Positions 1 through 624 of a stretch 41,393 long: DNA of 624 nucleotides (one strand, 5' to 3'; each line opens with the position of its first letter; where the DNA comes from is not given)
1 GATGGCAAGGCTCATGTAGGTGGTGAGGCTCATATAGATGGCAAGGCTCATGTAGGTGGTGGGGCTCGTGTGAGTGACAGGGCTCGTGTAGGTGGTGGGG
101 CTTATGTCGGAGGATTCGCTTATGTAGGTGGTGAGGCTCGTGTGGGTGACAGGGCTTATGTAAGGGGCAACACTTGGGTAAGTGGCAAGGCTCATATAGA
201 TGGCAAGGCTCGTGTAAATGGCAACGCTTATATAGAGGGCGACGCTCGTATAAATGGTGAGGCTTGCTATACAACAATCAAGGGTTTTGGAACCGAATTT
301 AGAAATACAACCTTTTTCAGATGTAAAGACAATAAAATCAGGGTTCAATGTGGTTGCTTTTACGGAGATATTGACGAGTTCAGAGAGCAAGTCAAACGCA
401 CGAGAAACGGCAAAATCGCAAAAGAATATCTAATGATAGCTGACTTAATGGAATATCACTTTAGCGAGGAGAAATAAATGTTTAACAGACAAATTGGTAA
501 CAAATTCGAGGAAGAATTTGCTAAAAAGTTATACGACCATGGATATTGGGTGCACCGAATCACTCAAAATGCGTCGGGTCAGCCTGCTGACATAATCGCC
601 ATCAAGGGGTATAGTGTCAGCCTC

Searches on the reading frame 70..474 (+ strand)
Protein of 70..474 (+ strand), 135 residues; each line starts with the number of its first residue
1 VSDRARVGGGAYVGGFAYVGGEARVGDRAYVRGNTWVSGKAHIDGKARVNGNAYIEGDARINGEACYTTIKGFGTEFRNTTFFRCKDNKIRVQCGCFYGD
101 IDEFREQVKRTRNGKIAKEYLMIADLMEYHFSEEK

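Call 60: search_protein_families(library=phrogs, alignment_id=A3, max_evalue=0.00001)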
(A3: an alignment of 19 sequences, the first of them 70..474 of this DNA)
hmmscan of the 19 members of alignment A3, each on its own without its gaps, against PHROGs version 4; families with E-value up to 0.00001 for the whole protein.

A. member 1, window:70-474:+ (135 aa): 3 families
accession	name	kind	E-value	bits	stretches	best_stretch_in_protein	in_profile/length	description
phrog_7964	-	unknown function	2.9e-28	99.6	1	4-135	141-268/269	-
phrog_20532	-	unknown function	8.2e-19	68.9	1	45-133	3-91/100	-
phrog_5070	-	unknown function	1.8e-12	48.1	1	4-65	70-131/182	-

B. families by the number of members that match (of 19 scanned): 51 families (the first 25 are shown)
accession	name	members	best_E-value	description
phrog_1252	-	1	6.6e-112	DNA polymerase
phrog_116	-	1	1e-85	DNA methyltransferase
phrog_16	-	1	3.6e-60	DNA helicase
phrog_363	-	1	2.6e-46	DNA methyltransferase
phrog_1829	-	1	4e-43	DNA primase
phrog_13901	-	1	1.8e-41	DNA primase/helicase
phrog_801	-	1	3.3e-30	dATP / dGTP pyrophosphohydrolase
phrog_3022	-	1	3.4e-29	DNA primase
phrog_7964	-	1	2.9e-28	-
phrog_434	-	1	3.1e-28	RecE-like recombination exonuclease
phrog_9690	-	1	3.1e-27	DNA helicase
phrog_155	-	1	3.8e-25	Erf-like ssDNA annealing protein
phrog_16427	-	1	3.4e-24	DNA methyltransferase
phrog_8643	-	1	3.1e-23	DNA polymerase/primase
phrog_2252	-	1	2.3e-22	endolysin; inhibits RNA polymerase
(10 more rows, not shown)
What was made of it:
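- With the gp3-type TerS this fits P22-style headful packaging (call 60).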
